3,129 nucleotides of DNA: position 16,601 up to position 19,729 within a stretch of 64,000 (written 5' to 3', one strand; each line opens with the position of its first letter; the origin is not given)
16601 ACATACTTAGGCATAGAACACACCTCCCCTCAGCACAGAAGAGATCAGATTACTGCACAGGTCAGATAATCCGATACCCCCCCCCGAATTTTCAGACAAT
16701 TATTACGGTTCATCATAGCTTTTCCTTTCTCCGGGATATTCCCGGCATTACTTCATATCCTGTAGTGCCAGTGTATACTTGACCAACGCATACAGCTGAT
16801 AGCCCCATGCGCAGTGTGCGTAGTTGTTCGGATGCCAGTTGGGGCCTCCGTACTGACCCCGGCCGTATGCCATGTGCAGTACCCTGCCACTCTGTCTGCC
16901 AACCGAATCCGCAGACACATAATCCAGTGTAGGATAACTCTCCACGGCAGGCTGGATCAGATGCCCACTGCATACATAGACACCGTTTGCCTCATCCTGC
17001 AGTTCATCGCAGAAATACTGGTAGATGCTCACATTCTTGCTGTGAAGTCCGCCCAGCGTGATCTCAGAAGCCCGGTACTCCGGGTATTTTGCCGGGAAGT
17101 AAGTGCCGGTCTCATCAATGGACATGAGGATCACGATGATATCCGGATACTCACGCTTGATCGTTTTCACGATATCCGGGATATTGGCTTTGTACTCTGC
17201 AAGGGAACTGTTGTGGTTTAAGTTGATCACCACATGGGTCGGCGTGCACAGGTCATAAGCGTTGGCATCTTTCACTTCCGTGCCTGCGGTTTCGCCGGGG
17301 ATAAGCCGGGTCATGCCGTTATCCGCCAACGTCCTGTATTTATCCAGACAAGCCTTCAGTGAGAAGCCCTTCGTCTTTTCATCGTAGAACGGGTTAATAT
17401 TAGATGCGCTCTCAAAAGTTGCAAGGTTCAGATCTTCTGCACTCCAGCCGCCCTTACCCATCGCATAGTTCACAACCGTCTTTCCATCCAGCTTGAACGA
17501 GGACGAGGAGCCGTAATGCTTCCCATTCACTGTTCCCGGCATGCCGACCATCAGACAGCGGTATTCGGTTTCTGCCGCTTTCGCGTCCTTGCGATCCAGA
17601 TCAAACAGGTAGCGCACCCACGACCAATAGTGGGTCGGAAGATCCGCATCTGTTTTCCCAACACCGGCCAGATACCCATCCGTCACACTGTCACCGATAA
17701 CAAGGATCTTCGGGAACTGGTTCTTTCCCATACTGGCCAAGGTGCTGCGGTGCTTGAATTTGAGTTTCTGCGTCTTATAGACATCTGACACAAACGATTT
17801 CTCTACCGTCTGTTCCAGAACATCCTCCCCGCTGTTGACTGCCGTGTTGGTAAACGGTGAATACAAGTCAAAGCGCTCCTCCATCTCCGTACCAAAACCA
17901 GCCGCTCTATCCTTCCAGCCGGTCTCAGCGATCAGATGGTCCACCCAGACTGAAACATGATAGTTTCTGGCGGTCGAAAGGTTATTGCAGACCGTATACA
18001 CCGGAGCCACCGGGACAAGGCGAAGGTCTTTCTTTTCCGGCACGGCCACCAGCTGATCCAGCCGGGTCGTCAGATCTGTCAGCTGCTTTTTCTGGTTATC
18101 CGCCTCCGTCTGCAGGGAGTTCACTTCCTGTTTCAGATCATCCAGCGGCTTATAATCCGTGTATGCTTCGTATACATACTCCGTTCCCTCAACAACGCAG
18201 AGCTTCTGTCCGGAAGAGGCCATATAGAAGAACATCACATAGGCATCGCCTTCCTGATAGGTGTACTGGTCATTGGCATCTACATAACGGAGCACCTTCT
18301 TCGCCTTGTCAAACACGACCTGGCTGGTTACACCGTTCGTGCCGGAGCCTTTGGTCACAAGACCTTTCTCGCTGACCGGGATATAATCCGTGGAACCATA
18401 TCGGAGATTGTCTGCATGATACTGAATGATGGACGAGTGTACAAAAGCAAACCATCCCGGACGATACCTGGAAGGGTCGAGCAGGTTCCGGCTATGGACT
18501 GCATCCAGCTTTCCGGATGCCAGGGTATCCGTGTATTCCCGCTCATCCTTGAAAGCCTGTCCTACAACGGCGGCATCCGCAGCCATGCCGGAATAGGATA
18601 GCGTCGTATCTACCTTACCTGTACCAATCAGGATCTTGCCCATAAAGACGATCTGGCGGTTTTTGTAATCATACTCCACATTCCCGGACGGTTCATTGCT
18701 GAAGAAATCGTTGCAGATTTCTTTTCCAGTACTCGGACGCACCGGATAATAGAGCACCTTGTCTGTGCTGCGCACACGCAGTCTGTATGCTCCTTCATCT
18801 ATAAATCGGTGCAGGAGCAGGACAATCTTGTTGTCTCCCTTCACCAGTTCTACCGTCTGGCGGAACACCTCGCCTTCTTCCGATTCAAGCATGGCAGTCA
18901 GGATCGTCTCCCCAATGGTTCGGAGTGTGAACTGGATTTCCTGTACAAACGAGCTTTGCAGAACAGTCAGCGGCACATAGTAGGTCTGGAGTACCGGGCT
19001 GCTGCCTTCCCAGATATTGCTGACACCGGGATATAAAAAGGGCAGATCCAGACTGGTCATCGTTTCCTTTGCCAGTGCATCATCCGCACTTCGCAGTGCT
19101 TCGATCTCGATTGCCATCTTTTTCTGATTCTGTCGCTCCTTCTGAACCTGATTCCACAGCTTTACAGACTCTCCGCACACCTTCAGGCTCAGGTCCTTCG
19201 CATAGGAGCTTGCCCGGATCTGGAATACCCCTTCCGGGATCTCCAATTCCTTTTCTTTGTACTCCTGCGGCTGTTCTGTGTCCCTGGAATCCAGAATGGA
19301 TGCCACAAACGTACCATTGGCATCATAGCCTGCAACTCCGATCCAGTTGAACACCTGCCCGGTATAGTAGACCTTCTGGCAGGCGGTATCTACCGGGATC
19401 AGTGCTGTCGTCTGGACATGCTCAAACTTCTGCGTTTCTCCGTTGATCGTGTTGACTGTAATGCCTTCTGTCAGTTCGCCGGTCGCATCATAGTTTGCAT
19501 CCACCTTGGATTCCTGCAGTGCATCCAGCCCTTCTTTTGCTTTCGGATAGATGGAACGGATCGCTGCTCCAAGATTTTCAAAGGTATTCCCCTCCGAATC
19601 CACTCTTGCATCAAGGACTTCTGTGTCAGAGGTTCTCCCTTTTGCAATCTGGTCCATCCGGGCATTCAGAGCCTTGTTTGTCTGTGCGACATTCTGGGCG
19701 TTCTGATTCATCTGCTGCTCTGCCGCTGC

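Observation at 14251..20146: Two tandem paralogous tail fibres, each ending in an SGNH/GDSL esterase domain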

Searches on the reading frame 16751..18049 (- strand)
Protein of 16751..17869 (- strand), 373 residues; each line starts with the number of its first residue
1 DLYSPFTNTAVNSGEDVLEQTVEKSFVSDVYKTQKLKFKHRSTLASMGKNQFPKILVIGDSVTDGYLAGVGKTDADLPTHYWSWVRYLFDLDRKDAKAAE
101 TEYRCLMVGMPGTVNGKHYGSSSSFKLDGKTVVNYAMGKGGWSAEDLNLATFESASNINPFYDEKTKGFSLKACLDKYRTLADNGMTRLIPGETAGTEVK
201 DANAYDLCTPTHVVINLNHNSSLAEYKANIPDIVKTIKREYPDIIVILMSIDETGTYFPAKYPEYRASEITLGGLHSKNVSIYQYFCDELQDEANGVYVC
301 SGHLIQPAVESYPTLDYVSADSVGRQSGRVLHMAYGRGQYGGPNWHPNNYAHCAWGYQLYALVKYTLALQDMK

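Call 10: find_homologous_proteins(query=window:16751-17869:-, max_evalue=0.001)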
Query window:16751-17869:- (373 aa): 18 proteins with E <= 0.001 among 1701 candidates.
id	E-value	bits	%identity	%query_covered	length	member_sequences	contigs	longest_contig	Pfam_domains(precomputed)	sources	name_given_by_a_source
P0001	1.1e-254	862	99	100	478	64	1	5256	-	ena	-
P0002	1.2e-254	862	99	100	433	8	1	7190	-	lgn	-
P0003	1.3e-246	836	95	100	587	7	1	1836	-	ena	-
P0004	2.4e-244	828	94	100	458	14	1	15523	-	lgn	-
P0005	4.9e-224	761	99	88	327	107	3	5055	-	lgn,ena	-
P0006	1.4e-150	520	99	61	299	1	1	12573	-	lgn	-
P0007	1.7e-138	480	58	94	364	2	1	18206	-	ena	-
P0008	8.8e-124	431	58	89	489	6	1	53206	-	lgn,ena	-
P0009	7.1e-120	419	100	50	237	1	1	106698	-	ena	-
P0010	2.0e-106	374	75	62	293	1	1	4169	-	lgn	-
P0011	1.7e-86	309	100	36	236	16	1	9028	-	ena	-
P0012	4.1e-86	308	100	36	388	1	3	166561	-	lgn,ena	-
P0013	7.2e-86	307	100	36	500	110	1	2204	PF01442.24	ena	-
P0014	1.9e-67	246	39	98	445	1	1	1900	-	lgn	-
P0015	1.1e-55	207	36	88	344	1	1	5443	-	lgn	-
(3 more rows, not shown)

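Call 14: search_protein_families(library=pfam, alignment_id=A1, max_evalue=1)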
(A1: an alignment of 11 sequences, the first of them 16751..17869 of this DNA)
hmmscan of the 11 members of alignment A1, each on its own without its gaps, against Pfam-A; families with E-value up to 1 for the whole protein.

A. member 1, window:16751-17869:- (373 aa): 2 families
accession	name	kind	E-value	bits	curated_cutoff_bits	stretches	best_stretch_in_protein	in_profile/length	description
PF00657.28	Lipase_GDSL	-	0.0019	18.8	23.6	1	55-268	1-144/208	GDSL-like Lipase/Acylhydrolase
PF13472.12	Lipase_GDSL_2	-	0.0055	17.7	32.9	0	214-264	67-118/178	GDSL-like Lipase/Acylhydrolase family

B. families by the number of members that match (of 11 scanned): 14 families
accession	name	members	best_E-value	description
PF13472.12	Lipase_GDSL_2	9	0.00017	GDSL-like Lipase/Acylhydrolase family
PF00657.28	Lipase_GDSL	8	0.0016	GDSL-like Lipase/Acylhydrolase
PF03683.19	UPF0175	2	0.22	Uncharacterised protein family (UPF0175)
PF01442.23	Apolipoprotein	1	0.00055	Apolipoprotein A1/A4/E domain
PF09447.15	Cnl2_NKP2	1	0.0012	Cnl2/NKP2 family protein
PF04513.17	Baculo_PEP_C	1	0.027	Baculovirus polyhedron envelope protein, PEP, C terminus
PF24627.1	PUMA_CC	1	0.045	PUMA coiled-coil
PF20849.2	TelK_muzzle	1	0.12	Protelomerase, muzzle domain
PF05811.18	DUF842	1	0.16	Eukaryotic protein of unknown function (DUF842)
PF03489.22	SapB_2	1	0.17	Saposin-like type B, region 2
PF07798.16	CCDC90-like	1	0.2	Coiled-coil domain-containing protein 90-like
PF13903.11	Claudin_2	1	0.24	PMP-22/EMP/MP20/Claudin tight junction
PF07464.16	ApoLp-III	1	0.52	Apolipophorin-III precursor (apoLp-III)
PF04837.17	MbeB_N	1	0.53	MbeB-like, N-term conserved region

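Call 20: search_protein_representatives(alignment_id=A1)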
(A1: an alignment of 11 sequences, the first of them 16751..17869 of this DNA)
Query: 11 sequences, 428 profile positions. Proteins with E-value up to 0.001 (for the whole library): 461; up to 1e-10: 402; up to 1e-30: 278. The best 150 are listed.
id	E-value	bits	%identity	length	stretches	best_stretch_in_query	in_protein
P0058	1.4e-211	719.7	-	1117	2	6-426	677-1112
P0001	2.5e-206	702.4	-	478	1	5-426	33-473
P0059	2.8e-185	633.0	-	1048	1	5-427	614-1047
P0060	1.2e-184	631.0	-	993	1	5-427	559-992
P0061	6.7e-183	625.2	-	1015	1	5-427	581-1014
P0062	1.9e-172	590.8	-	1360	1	12-426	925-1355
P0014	1.3e-160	551.7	-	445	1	5-426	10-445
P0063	5.2e-146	503.6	-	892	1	23-426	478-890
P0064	6.0e-145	500.1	-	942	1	9-426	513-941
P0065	1.5e-142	492.3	-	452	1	17-426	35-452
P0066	1.2e-140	485.9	-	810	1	11-426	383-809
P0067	5.9e-136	470.5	-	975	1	11-426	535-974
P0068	2.1e-130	452.2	-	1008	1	24-426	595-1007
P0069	3.5e-128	444.9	-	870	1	21-426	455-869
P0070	2.9e-127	441.9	-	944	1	15-424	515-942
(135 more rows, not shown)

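Call 34: predict_structure(alignment_id=A2)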
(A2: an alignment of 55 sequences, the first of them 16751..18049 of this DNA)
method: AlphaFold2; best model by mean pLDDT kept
length: 433 residues; sequences in the alignment: 55
mean_pLDDT: 94.2   pTM: 0.94
mean pLDDT of the five models: 94.2, 93.7, 93.6, 93.3, 93.0
residues with pLDDT >= 90: 378; 70-90: 39; 50-70: 16; < 50: 0
segments of 3 or more residues with pLDDT < 50: none
pLDDT, mean of each block of 10 residues (from residue 1): 87 96 96 96 88 96 92 97 96 97 98 98 96 95 99 98 98 90 97 97 96 89 97 98 98 97 98 98 97 98 98 96 91 95 96 98 95 87 70 61 92 98 98 94
secondary structure, 60 per line:
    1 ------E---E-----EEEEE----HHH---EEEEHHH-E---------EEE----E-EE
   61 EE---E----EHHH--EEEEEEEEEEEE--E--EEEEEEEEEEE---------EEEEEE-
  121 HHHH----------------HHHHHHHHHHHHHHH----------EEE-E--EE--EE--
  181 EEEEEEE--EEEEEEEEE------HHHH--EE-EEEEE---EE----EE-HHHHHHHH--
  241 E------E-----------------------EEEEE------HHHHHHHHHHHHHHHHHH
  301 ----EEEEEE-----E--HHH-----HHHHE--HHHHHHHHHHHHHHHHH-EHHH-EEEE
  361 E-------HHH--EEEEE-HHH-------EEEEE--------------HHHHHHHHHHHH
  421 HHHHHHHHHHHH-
elements in order: E17-21 E32-35 E50-52 E59-62 E77-88 E94-104 E114-119 H121-124 H141-155 E166-168 E181-187 E190-198 H205-208 E214-218 H231-238 E272-276 H283-300 E305-310 H327-330 H334-350 E357-361 E374-378 E390-394 H409-432

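Call 56: search_solved_structures(query=A2, max_evalue=1, show_alignments=2)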
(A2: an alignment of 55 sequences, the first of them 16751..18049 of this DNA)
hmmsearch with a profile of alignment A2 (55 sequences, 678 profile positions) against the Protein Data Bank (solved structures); distinct sequences matched with E-value up to 1: 5.
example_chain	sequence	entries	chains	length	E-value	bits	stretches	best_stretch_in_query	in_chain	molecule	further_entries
2wao_A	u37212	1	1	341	1.7e-05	27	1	516-555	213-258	ENDOGLUCANASE E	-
2wab_A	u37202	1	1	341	0.00016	23.8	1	516-555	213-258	ENDOGLUCANASE E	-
4h08_A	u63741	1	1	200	0.015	17.3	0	367-390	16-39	Putative hydrolase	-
4xvh_A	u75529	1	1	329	0.039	15.9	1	517-552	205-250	Carbohydrate esterase family 2 (CE2)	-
3hp4_A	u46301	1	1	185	0.051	15.5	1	516-594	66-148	GDSL-esterase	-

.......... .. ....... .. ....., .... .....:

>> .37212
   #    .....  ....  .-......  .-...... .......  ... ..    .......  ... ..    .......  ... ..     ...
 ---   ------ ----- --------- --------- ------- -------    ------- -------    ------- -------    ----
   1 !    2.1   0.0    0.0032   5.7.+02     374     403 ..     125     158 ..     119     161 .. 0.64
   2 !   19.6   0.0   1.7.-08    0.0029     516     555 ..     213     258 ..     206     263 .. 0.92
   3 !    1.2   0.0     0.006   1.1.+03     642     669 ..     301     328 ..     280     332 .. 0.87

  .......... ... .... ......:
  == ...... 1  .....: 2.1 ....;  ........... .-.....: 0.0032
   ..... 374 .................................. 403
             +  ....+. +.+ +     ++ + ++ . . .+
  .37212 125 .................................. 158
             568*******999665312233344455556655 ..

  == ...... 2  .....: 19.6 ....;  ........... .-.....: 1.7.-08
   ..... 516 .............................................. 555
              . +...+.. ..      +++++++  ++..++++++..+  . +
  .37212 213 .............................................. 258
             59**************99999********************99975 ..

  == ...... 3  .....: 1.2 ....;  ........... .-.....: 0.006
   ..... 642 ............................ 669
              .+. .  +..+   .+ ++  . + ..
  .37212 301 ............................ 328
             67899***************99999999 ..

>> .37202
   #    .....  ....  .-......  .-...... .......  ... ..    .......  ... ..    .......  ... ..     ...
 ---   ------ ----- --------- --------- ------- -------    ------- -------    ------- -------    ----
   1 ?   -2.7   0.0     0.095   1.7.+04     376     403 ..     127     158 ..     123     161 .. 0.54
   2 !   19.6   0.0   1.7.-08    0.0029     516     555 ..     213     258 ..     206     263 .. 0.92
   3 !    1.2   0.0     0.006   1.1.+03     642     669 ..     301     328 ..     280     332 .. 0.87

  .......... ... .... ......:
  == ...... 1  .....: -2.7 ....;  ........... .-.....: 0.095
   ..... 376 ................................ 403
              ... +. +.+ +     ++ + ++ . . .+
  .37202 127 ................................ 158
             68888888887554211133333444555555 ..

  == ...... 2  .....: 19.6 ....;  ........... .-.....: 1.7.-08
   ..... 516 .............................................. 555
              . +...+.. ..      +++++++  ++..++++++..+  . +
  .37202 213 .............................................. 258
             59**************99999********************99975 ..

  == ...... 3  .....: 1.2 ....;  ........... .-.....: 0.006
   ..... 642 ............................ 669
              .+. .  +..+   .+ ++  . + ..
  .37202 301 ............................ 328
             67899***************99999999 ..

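Call 64: search_protein_families(library=phrogs, alignment_id=A2, max_evalue=0.00001)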
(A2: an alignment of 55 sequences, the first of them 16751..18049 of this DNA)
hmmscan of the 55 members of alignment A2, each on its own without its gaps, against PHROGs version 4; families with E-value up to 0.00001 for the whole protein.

A. member 1, window:16751-18049:- (433 aa): 0 families

B. families by the number of members that match (of 55 scanned): 59 families (the first 25 are shown)
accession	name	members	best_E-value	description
phrog_36068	-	3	9.3e-16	-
phrog_35419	-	2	6.7e-16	tail fiber protein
phrog_13518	-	1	3.8e-78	-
phrog_892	-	1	1.1e-72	tail fiber protein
phrog_28766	-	1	2.6e-70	tail fiber protein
phrog_21412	-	1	9e-42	tail fiber protein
phrog_7037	-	1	3.9e-32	tail fiber protein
phrog_7660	-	1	2e-31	tail fiber protein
phrog_32822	-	1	4.2e-30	virion structural protein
phrog_26466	-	1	3.6e-26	-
phrog_36443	-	1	5.7e-24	-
phrog_19519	-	1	9.9e-22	neck protein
phrog_38418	-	1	1.2e-18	-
phrog_30593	-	1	3.4e-18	-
phrog_23632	-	1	1.6e-17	-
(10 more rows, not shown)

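Call 65: search_protein_families(library=pfam, alignment_id=A2, max_evalue=0.0001)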
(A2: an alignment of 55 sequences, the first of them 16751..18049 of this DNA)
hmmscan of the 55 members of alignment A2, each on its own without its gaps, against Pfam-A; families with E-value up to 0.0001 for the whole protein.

A. member 1, window:16751-18049:- (433 aa): 0 families

B. families by the number of members that match (of 55 scanned): 8 families
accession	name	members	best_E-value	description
PF13472.12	Lipase_GDSL_2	6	6.4e-08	GDSL-like Lipase/Acylhydrolase family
PF22337.1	Phage_fiber_rpt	4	3.8e-10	Phage tail fiber repeats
PF00657.28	Lipase_GDSL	4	4.2e-07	GDSL-like Lipase/Acylhydrolase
PF24243.1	Phage_tail_C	1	6.8e-08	Phage tail tip domain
PF01391.23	Collagen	1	2.4e-07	Collagen triple helix repeat (20 copies)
PF21167.2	DUF6851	1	1e-06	Domain of unknown function (DUF6851)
PF02839.19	CBM_5_12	1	1.3e-06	Carbohydrate-binding module family 5/12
PF01442.23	Apolipoprotein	1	3.1e-05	Apolipoprotein A1/A4/E domain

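Call 80: fold_search(model_id=the predicted structure, library=viral)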
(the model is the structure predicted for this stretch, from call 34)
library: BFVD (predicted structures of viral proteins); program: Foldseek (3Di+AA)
matches with E <= 10: 701; with E <= 0.001: 9
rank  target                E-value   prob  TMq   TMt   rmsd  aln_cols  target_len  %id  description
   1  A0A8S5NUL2            1.3e-56  1.00  0.92  0.40   2.3       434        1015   50  XynB-like protein [Siphoviridae sp. ctQLz13]
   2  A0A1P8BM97            2.5e-17  1.00  0.58  0.30   5.4       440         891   15  (no name in the UniProt tables at hand)
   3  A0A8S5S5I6            9.7e-15  1.00  0.53  0.36   7.4       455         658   13  Hydrolase [Myoviridae sp. cthAo37]
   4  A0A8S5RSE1            1.9e-12  1.00  0.53  0.44   6.8       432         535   14  XynB-like protein [Siphoviridae sp. ctFBb37]
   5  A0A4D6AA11            6.4e-12  1.00  0.52  0.28   7.8       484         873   14  (no name in the UniProt tables at hand)
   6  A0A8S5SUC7            7.8e-11  1.00  0.52  0.32   8.1       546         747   12  GDSL-like Lipase/Acylhydrolase family protein/Beta fold, peptidoglycan hydrolase, HYDROLASE [Siphoviridae sp. ctqPo10]
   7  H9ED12                1.5e-04  1.00  0.31  0.20  18.5       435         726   10  Neck passage structure protein [Lactococcus phage ASCC191]
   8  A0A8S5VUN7            4.4e-04  0.99  0.26  0.19  20.8       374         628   13  (no name in the UniProt tables at hand)
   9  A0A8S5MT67            4.4e-04  0.98  0.30  0.25  17.9       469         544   10  Hydrolase [Siphoviridae sp. ct0Xn2]
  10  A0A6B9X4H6            1.4e-03  0.96  0.32  0.16  19.6       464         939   10  BIG2 domain-containing protein [Escherichia phage alia]
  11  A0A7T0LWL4            1.5e-03  0.96  0.27  0.14  12.8       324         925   11  Tail spike protein [Pectobacterium phage Possum]
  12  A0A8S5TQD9            2.1e-03  0.93  0.29  0.20  20.5       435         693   10  GDSL like Lipase Acylhydrolase [Siphoviridae sp. ctbbV81]
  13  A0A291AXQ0            4.5e-03  0.99  0.31  0.32  15.6       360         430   12  SGNH hydrolase-type esterase domain-containing protein [Shigella phage Sf12]
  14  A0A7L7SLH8            6.1e-03  0.99  0.30  0.33   7.8       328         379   11  Esterase [Gordonia phage Clown]
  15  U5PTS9                6.4e-03  0.98  0.27  0.23   9.8       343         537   10  Tail fiber protein [Clavibacter phage CN1A]
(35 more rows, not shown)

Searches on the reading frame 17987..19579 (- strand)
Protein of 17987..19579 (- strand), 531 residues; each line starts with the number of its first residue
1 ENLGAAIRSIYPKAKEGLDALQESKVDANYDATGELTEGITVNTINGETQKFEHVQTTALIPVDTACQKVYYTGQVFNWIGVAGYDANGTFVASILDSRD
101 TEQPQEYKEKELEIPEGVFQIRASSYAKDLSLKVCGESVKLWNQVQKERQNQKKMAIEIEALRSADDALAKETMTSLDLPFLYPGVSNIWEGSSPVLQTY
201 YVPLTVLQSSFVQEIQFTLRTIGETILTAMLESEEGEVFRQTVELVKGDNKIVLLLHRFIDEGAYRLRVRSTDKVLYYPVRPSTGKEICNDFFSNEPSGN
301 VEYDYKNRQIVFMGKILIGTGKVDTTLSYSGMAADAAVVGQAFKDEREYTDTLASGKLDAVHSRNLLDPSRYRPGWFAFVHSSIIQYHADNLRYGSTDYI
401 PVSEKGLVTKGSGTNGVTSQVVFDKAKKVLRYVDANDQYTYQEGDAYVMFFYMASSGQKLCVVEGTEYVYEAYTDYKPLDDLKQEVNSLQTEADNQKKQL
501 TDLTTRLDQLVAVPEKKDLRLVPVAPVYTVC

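Call 50: predict_structure(alignment_id=A3)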
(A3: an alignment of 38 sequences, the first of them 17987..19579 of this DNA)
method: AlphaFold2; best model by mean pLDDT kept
length: 531 residues; sequences in the alignment: 38
mean_pLDDT: 75.4   pTM: 0.36
mean pLDDT of the five models: 75.4, 74.2, 73.1, 71.9, 69.9
residues with pLDDT >= 90: 164; 70-90: 199; 50-70: 78; < 50: 90
segments of 3 or more residues with pLDDT < 50: 1-4, 16-18, 20-27, 138-142, 162-174, 300-307, 321-361
pLDDT, mean of each block of 10 residues (from residue 1): 48 50 47 84 90 89 77 89 92 87 85 88 89 67 53 55 46 68 85 77 88 92 95 92 95 90 91 89 84 77 52 87 36 30 28 35 77 90 86 92 93 87 93 90 96 82 90 66 67 80 71 52 60 42
secondary structure, 60 per line:
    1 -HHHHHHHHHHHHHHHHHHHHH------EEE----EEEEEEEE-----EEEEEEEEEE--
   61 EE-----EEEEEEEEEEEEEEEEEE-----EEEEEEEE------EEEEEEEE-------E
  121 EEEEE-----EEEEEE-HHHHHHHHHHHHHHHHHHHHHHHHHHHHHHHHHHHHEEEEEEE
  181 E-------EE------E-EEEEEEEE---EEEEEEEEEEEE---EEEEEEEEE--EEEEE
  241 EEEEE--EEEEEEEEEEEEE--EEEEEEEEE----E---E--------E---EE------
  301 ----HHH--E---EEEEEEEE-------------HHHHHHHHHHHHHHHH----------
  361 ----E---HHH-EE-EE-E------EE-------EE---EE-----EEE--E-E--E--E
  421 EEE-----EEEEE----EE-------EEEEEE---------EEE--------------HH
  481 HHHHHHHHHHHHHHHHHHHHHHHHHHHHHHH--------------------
elements in order: H2-22 E29-31 E36-43 E49-58 E68-85 E91-98 E105-112 E120-125 E131-136 H138-173 E174-181 E199-206 E210-221 E225-233 E236-245 E248-260 E263-271 E314-321 H335-350 E407-409 E420-423 E429-433 E447-452 E462-464 H479-511
